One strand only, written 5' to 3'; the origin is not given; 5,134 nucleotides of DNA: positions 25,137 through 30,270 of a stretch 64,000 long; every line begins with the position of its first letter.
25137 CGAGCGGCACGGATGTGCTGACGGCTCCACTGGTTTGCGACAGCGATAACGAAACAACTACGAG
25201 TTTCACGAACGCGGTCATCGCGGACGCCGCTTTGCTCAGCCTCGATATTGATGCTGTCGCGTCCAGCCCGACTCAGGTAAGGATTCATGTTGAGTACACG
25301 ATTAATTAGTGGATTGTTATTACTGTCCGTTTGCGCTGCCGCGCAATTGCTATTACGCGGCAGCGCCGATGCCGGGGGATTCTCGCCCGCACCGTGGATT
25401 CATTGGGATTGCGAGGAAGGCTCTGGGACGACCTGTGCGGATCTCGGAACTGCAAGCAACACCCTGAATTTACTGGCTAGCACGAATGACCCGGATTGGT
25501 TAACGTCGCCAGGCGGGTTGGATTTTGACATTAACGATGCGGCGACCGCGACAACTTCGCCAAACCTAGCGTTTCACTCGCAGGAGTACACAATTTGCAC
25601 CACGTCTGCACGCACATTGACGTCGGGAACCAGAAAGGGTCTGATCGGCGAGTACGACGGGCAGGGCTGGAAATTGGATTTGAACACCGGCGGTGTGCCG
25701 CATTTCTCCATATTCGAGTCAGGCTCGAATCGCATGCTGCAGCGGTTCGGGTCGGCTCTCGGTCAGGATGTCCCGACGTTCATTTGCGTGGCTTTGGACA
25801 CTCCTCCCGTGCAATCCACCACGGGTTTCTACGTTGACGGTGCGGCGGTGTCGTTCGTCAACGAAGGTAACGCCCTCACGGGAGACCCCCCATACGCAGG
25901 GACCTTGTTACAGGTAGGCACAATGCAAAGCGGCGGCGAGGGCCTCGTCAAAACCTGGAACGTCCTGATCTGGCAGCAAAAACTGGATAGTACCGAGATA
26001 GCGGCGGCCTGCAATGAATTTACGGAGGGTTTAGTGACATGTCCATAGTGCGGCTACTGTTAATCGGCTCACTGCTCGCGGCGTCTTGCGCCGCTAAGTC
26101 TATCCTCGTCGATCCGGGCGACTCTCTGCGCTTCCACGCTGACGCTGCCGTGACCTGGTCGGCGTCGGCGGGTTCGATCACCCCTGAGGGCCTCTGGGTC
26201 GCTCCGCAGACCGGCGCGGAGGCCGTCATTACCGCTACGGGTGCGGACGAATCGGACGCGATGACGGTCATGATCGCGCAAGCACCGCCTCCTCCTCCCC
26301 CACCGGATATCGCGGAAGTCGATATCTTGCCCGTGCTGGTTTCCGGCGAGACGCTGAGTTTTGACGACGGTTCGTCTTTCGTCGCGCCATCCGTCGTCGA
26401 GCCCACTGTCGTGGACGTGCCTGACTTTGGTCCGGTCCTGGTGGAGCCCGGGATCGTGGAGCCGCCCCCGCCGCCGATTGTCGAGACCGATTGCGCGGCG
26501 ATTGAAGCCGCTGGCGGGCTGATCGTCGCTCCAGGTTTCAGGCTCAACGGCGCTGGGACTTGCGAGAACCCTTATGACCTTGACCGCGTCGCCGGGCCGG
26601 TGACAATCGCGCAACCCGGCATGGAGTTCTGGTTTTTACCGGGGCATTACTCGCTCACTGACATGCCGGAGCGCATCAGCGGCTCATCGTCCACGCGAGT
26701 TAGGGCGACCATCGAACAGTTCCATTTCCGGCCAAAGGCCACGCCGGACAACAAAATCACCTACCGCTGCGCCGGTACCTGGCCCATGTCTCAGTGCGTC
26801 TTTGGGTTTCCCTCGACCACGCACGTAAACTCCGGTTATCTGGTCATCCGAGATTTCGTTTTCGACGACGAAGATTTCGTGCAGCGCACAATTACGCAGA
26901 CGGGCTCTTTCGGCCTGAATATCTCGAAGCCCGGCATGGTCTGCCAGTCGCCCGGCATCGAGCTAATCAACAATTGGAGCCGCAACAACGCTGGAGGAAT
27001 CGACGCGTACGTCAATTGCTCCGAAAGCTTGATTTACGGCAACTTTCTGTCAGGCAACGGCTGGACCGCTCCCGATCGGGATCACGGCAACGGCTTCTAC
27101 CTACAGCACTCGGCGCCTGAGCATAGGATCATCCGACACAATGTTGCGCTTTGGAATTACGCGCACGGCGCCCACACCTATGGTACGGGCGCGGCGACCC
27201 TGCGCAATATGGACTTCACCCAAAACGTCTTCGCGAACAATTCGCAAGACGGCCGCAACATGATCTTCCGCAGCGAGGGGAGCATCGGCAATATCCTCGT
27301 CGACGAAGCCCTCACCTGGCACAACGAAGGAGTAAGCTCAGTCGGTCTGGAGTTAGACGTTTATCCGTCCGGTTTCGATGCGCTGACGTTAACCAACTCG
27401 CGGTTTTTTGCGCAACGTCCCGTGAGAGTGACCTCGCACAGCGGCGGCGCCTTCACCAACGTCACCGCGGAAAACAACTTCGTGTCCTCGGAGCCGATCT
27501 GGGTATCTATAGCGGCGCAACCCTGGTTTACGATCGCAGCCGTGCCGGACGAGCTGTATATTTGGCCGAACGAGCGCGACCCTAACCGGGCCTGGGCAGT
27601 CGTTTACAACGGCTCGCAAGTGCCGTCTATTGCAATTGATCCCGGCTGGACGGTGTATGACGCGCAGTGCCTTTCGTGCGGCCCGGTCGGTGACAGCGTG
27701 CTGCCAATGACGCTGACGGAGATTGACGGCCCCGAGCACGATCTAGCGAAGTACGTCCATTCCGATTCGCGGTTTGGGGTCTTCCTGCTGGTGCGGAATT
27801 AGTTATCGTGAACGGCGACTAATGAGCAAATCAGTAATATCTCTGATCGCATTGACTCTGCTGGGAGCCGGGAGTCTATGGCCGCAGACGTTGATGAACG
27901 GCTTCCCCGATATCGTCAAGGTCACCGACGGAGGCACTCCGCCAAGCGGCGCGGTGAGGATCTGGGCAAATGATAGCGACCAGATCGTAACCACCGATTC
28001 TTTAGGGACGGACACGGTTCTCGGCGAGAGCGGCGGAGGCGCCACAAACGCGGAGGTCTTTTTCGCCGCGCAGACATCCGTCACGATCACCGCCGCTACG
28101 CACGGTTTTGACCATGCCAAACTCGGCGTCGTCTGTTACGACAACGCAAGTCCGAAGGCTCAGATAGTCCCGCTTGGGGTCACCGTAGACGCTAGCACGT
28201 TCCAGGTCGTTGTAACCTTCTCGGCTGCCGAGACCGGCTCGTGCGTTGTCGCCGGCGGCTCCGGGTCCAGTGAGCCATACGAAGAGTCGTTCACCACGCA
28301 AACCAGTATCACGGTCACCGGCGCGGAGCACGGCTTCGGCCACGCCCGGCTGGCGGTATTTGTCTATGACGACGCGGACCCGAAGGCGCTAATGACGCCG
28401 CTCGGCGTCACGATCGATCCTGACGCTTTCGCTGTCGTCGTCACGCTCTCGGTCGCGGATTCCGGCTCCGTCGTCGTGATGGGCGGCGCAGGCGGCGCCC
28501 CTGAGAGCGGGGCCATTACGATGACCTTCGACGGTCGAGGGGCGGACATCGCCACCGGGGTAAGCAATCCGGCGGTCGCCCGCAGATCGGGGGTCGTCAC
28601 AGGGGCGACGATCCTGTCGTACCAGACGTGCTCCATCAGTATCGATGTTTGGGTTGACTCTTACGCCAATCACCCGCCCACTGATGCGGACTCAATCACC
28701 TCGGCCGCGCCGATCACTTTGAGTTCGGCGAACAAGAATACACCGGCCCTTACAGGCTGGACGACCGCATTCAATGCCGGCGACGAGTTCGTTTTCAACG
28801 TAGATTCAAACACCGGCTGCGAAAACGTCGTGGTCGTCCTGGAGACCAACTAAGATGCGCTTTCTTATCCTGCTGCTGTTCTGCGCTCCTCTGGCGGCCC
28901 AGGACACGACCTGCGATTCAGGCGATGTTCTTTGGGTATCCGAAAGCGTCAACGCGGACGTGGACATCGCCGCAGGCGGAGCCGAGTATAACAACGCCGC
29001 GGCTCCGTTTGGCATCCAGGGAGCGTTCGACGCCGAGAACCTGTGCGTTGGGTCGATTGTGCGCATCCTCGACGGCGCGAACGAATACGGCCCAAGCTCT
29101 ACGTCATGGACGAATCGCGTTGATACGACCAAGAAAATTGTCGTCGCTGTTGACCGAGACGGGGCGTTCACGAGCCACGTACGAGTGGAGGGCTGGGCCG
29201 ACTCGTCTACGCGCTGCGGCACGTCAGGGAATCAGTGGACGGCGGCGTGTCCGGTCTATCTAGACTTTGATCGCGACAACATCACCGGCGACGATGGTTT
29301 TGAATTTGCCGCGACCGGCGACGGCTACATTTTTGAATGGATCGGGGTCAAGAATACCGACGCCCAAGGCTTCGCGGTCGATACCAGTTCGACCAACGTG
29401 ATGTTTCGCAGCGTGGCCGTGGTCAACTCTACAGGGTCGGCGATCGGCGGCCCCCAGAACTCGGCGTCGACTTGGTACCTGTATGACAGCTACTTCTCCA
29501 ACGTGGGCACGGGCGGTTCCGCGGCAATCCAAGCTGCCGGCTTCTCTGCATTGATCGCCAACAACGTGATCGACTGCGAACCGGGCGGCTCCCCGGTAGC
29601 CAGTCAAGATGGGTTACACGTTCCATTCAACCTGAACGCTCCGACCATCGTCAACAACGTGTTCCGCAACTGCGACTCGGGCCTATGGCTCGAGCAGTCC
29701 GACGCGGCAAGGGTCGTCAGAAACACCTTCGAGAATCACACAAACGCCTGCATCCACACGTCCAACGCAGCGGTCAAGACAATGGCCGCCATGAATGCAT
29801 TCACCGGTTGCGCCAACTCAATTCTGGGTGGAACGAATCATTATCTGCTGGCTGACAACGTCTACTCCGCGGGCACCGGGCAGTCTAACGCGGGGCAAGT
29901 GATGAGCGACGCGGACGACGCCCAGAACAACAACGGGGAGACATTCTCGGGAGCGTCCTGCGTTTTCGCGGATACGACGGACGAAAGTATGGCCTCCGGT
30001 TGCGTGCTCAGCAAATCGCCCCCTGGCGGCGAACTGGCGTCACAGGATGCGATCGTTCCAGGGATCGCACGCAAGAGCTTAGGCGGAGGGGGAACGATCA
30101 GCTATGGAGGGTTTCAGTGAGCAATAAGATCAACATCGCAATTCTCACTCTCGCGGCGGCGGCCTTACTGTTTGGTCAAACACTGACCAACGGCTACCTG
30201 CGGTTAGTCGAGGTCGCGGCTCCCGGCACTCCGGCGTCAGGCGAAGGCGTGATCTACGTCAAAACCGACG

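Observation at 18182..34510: Eight consecutive post-gpJ ORFs all begin with Sec-type signal-peptide-like N-termini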

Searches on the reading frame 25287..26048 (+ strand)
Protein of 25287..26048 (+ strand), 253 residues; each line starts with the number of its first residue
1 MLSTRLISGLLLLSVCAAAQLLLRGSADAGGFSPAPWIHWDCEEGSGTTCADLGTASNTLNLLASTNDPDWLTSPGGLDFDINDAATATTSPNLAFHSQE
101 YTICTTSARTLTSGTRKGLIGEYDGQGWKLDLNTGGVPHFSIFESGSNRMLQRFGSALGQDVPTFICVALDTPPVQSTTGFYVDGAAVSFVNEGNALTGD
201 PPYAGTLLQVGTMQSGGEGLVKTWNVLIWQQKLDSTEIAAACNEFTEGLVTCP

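Call 5: search_protein_families(library=pfam, proteins=[window:25287-26048:+], max_evalue=0.01)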
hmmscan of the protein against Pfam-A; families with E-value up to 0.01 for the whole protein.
window:25287-26048:+ (253 aa): 1 family
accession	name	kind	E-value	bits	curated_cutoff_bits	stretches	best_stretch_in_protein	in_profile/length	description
PF13385.13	Laminin_G_3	-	0.0013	19.3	27.6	1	87-239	5-151/151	Concanavalin A-like lectin/glucanases superfamily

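Call 6: search_protein_families(library=phrogs, proteins=[window:25287-26048:+], max_evalue=0.01)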
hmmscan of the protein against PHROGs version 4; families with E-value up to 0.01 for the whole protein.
window:25287-26048:+ (253 aa): 1 family
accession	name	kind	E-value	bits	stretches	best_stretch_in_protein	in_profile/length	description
phrog_4390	-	unknown function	1e-05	26.2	1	99-241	86-238/253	-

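Call 113: search_protein_families(library=ncbifam, proteins=[window:25287-26048:+], max_evalue=0.01)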
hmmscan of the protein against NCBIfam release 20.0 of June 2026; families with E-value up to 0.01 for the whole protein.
window:25287-26048:+ (253 aa): 0 families

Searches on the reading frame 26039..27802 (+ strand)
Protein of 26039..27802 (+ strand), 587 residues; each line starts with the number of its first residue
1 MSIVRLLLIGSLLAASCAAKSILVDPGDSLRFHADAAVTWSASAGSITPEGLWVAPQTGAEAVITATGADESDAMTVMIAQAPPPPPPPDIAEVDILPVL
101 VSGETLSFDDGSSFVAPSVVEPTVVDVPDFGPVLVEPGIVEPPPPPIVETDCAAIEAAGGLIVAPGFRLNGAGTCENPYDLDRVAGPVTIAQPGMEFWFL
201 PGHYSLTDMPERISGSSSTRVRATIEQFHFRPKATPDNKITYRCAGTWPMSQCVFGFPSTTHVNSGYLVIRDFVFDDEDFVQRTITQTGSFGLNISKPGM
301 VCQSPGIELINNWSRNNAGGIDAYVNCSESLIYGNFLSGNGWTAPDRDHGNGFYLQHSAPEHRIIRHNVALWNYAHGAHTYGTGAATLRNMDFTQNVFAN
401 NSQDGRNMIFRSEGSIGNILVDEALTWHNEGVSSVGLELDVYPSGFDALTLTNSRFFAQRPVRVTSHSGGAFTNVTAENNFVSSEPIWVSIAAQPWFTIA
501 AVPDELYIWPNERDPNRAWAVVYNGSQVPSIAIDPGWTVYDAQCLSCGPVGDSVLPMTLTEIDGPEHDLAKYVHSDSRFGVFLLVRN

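Call 5: search_protein_families(library=pfam, proteins=[window:26039-27802:+], max_evalue=0.01)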
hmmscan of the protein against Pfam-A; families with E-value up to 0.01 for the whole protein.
window:26039-27802:+ (587 aa): 1 family
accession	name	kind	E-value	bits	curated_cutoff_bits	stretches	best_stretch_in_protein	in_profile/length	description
PF13229.12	Beta_helix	-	0.0027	17.8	25.9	1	292-408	48-144/158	Right handed beta helix region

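Call 6: search_protein_families(library=phrogs, proteins=[window:26039-27802:+], max_evalue=0.01)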
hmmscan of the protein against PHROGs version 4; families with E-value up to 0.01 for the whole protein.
window:26039-27802:+ (587 aa): 0 families

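Call 45: search_solved_structures(query=window:26039-27802:+, max_evalue=0.1)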
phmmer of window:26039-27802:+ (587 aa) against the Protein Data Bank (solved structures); distinct sequences matched with E-value up to 0.1: 0.

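Call 113: search_protein_families(library=ncbifam, proteins=[window:26039-27802:+], max_evalue=0.01)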
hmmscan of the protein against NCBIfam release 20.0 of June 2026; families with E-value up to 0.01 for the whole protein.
window:26039-27802:+ (587 aa): 0 families

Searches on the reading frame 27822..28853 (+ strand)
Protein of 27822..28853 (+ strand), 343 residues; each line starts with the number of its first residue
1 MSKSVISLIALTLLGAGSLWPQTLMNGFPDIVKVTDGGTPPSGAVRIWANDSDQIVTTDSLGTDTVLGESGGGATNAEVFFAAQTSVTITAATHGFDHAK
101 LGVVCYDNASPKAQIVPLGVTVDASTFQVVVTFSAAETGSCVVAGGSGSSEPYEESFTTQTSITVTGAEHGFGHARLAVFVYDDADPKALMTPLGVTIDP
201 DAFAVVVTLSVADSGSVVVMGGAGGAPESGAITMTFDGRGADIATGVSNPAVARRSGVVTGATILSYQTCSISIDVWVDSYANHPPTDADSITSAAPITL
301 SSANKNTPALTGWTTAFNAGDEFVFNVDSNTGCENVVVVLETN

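Call 5: search_protein_families(library=pfam, proteins=[window:27822-28853:+], max_evalue=0.01)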
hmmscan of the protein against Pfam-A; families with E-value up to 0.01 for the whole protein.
window:27822-28853:+ (343 aa): 1 family
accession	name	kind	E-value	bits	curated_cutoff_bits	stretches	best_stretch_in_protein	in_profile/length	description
PF13860.13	FlgD_ig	-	0.0059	17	27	0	192-242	10-60/79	FlgD Ig-like domain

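Call 6: search_protein_families(library=phrogs, proteins=[window:27822-28853:+], max_evalue=0.01)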
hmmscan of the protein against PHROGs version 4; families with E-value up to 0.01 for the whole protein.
window:27822-28853:+ (343 aa): 2 families
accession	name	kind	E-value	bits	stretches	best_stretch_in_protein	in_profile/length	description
phrog_35197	-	unknown function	1.9e-15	58.2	1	225-341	67-186/190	-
phrog_10330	-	head and packaging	5.5e-06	27.3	1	253-340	144-235/239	virion structural protein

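Call 113: search_protein_families(library=ncbifam, proteins=[window:27822-28853:+], max_evalue=0.01)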
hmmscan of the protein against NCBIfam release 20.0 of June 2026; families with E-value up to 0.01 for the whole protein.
window:27822-28853:+ (343 aa): 0 families

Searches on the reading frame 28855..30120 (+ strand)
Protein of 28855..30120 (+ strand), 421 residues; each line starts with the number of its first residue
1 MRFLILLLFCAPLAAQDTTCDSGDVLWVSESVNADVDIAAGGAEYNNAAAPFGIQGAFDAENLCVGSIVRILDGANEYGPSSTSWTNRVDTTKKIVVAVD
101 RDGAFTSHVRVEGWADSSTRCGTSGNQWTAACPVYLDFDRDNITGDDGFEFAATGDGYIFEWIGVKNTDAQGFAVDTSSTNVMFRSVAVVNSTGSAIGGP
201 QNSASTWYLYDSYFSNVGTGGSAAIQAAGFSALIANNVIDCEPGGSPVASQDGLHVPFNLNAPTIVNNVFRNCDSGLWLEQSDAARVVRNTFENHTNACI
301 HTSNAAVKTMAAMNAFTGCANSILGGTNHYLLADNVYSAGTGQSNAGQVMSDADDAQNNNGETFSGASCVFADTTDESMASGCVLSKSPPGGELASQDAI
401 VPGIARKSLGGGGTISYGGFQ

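Call 5: search_protein_families(library=pfam, proteins=[window:28855-30120:+], max_evalue=0.01)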
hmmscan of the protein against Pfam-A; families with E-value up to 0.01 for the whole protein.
window:28855-30120:+ (421 aa): 2 families
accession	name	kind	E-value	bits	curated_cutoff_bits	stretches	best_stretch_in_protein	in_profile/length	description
PF13229.12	Beta_helix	-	2.7e-11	43.8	25.9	2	166-306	19-148/158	Right handed beta helix region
PF05048.19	NosD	-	3.1e-05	24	23.6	1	168-304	59-182/212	Periplasmic copper-binding protein (NosD)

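Call 6: search_protein_families(library=phrogs, proteins=[window:28855-30120:+], max_evalue=0.01)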
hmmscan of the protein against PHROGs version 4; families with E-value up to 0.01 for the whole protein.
window:28855-30120:+ (421 aa): 0 families

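Call 44: search_solved_structures(query=window:28855-30120:+, max_evalue=0.1)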
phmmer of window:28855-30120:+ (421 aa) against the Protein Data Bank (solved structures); distinct sequences matched with E-value up to 0.1: 0.

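Call 113: search_protein_families(library=ncbifam, proteins=[window:28855-30120:+], max_evalue=0.01)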
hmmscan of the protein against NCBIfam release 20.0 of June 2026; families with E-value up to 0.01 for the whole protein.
window:28855-30120:+ (421 aa): 1 family
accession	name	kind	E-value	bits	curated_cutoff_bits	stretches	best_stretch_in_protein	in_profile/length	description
TIGR04247.1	NosD_copper_fam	subfamily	1e-06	27.6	300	1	231-378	107-252/377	nitrous oxide reductase family maturation protein NosD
